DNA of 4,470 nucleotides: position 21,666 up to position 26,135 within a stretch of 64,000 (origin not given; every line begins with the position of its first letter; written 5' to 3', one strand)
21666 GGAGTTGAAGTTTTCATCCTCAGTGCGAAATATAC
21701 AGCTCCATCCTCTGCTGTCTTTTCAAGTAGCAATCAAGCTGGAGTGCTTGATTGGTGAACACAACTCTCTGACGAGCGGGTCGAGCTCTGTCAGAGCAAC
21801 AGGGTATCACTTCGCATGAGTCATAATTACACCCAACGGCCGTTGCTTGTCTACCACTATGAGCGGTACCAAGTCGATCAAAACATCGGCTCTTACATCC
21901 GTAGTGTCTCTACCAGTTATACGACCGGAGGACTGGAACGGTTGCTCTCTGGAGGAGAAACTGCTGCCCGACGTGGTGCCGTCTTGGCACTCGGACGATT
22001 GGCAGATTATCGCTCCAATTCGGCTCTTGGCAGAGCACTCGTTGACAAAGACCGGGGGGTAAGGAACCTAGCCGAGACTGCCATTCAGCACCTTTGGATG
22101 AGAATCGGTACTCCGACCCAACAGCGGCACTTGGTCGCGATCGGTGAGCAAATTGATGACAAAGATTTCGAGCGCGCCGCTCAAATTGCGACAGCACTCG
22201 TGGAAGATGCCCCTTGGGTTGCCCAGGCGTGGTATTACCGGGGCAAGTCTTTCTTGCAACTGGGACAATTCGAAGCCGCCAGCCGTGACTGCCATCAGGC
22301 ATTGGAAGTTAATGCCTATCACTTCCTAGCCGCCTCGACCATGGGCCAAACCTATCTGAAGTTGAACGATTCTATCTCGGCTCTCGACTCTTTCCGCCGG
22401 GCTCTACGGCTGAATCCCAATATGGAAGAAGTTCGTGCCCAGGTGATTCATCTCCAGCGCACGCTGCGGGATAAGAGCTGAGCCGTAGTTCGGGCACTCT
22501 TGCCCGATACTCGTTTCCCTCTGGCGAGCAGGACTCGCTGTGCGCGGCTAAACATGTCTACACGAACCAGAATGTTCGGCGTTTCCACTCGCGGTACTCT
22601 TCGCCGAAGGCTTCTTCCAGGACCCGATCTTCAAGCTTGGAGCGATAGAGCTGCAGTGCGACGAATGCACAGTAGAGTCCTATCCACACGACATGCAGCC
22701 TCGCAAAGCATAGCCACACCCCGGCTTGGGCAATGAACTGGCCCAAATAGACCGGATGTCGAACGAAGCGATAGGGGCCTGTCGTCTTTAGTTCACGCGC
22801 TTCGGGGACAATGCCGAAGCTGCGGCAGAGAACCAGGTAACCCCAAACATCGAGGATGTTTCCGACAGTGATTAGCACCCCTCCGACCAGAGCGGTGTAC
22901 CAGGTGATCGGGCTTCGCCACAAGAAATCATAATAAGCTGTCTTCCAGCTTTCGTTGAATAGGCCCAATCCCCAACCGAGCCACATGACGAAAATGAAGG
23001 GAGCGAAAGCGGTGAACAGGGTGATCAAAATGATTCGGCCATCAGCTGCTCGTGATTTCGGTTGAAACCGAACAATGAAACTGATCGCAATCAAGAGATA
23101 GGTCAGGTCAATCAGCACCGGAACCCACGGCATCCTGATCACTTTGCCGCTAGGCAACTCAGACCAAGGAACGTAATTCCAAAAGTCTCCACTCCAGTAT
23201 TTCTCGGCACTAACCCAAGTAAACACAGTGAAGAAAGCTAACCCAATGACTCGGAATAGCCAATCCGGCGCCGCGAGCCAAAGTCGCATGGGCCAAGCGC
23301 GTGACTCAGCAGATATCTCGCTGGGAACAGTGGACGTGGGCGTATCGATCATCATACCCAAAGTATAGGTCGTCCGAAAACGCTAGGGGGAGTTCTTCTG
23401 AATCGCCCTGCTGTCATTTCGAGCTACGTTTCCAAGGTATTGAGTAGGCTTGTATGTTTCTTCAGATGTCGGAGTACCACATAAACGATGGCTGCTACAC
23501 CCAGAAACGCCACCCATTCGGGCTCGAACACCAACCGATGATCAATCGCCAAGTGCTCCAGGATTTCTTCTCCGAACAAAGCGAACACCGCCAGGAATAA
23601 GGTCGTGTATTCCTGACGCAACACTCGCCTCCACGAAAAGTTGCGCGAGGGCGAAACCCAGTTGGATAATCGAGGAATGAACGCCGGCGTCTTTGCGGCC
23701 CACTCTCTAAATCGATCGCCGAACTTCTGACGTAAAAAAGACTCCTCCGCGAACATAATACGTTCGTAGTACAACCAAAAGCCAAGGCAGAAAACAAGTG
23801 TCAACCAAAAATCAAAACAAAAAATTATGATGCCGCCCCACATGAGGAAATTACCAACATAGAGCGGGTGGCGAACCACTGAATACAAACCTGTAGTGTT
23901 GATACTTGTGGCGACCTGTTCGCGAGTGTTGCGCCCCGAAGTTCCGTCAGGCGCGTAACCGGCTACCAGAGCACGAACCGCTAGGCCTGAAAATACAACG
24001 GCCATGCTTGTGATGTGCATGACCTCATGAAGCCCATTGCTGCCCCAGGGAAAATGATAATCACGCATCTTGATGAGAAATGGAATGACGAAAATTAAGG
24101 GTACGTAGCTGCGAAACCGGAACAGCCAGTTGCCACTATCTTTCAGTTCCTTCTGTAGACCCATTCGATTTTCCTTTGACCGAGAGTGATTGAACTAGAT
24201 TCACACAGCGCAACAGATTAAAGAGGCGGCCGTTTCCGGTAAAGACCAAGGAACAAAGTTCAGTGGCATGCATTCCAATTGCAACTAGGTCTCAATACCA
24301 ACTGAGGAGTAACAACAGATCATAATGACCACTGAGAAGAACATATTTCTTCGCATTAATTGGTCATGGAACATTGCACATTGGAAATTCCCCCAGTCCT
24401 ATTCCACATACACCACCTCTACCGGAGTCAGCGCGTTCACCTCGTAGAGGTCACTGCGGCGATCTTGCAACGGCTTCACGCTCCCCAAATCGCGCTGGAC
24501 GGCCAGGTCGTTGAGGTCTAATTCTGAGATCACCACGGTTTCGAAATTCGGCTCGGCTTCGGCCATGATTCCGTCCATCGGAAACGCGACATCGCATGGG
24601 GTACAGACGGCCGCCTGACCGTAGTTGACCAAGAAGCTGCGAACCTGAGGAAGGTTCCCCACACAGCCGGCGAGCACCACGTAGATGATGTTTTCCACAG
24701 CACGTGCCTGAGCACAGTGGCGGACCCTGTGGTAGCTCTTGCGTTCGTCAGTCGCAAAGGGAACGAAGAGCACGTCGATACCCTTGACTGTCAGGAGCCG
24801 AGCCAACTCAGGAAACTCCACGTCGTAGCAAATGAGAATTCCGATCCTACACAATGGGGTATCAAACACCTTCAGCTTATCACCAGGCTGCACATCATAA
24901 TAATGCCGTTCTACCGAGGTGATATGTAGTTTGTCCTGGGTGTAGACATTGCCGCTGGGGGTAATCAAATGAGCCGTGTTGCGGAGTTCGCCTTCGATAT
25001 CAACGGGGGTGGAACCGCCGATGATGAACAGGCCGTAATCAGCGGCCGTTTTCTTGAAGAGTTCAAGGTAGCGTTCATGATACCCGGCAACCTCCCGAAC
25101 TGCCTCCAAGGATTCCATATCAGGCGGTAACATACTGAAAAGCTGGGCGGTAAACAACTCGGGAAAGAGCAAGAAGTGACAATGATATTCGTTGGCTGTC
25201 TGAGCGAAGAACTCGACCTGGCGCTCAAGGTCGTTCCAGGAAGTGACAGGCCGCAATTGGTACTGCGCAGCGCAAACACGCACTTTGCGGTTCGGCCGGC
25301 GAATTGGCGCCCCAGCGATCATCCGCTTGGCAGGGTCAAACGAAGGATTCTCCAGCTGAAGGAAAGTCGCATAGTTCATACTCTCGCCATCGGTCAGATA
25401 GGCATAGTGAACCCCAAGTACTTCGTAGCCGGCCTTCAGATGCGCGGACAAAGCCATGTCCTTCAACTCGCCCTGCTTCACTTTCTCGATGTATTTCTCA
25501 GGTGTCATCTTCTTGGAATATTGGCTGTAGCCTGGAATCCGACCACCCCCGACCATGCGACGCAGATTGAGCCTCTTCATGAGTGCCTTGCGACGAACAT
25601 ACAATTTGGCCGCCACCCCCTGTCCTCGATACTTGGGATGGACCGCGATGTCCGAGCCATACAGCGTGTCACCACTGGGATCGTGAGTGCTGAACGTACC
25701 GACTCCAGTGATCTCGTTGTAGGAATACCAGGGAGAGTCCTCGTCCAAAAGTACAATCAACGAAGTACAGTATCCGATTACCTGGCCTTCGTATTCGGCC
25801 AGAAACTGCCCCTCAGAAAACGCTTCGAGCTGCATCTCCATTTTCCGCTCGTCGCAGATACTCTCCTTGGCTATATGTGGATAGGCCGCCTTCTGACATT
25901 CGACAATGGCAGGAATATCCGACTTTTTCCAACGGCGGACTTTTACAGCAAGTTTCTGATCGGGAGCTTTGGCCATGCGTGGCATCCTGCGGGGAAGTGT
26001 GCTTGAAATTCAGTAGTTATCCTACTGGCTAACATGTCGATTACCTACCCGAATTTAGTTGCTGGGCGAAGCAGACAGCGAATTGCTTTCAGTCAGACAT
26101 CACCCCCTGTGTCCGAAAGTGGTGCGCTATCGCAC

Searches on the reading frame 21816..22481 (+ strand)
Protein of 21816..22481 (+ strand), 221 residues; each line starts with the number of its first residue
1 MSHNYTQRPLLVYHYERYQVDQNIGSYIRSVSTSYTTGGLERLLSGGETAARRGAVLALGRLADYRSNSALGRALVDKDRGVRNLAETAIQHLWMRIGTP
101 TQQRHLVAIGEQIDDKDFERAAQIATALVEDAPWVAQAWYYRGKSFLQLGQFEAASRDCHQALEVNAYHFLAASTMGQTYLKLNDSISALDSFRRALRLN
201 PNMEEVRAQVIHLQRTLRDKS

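Call 47: search_protein_families(library=pfam, proteins=[window:21816-22481:+], max_evalue=0.001)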
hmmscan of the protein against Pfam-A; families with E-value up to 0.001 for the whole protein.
window:21816-22481:+ (221 aa): 11 families
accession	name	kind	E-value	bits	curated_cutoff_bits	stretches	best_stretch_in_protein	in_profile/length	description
PF00515.34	TPR_1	-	6.2e-15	54.7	27.8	2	136-166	1-31/34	Tetratricopeptide repeat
PF07719.23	TPR_2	-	2.7e-12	46.2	27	2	136-166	1-31/34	Tetratricopeptide repeat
PF13181.12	TPR_8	-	2.8e-08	33.7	25.7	0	176-202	7-33/34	Tetratricopeptide repeat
PF13424.12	TPR_12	-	6.9e-07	29.8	30.1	0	117-157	25-66/77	Tetratricopeptide repeat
PF13432.12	TPR_16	-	2.5e-06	28.3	32.7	1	117-155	12-50/65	Tetratricopeptide repeat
PF13646.12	HEAT_2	-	4.2e-06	27.4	27.7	1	40-124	5-85/88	HEAT repeats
PF13428.12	TPR_14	-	2.2e-05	25.1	23.5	0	137-170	2-35/44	Tetratricopeptide repeat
PF14559.12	TPR_19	-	3.6e-05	24.4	25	0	113-156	2-45/68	Tetratricopeptide repeat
PF23914.1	TPR_CcmH_CycH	-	6.8e-05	23.2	42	0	176-209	56-89/158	Cytochrome c-type biogenesis protein H TPR domain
PF13371.12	TPR_9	-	0.00013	22.3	35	0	115-166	8-59/73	Tetratricopeptide repeat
PF13174.12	TPR_6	-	0.00031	21.6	26.3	0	137-155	1-19/33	Tetratricopeptide repeat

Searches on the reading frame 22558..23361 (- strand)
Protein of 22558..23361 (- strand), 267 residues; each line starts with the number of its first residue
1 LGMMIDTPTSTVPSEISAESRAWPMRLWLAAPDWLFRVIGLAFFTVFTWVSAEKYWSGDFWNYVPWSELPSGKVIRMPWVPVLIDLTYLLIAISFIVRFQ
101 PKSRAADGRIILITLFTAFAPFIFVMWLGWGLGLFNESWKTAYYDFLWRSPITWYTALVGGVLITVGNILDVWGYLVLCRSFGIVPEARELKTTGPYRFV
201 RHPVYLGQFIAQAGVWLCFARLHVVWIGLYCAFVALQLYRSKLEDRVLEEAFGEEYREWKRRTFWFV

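Call 47: search_protein_families(library=pfam, proteins=[window:22558-23361:-], max_evalue=0.001)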
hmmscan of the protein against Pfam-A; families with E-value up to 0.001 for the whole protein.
window:22558-23361:- (267 aa): 2 families
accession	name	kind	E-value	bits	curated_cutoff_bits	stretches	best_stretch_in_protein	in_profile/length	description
PF04191.18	PEMT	-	1e-09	39.2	25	1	157-254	3-104/105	Phospholipid methyltransferase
PF04140.19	ICMT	-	1.5e-06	28.9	24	1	188-248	32-93/95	Isoprenylcysteine carboxyl methyltransferase (ICMT) family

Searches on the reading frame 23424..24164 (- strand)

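Call 47: search_protein_families(library=pfam, proteins=[window:23424-24164:-], max_evalue=0.001)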
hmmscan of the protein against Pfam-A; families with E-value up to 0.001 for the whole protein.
window:23424-24164:- (246 aa): 3 families
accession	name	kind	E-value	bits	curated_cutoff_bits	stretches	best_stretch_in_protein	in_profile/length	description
PF04191.18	PEMT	-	6.2e-09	36.7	25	1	86-151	40-105/105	Phospholipid methyltransferase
PF06966.17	DUF1295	-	1.6e-06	28.3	20.4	1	83-128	150-197/235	Protein of unknown function (DUF1295)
PF04140.19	ICMT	-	7e-06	26.8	24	1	86-143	33-92/95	Isoprenylcysteine carboxyl methyltransferase (ICMT) family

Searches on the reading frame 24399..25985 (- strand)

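Call 47: search_protein_families(library=pfam, proteins=[window:24399-25985:-], max_evalue=0.001)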
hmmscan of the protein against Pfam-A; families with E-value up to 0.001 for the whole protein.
window:24399-25985:- (528 aa): 4 families
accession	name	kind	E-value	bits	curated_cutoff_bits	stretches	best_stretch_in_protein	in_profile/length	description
PF00795.27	CN_hydrolase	-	2.2e-29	103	23.2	1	239-495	4-252/256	Carbon-nitrogen hydrolase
PF00583.31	Acetyltransf_1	-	1.9e-09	38.2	20.7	1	41-143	16-95/116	Acetyltransferase (GNAT) family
PF13508.13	Acetyltransf_7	-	9.2e-07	29.6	27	1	63-129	8-50/84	Acetyltransferase (GNAT) domain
PF13527.13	Acetyltransf_9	-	0.00033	21.1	25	0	16-102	2-85/127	Acetyltransferase (GNAT) domain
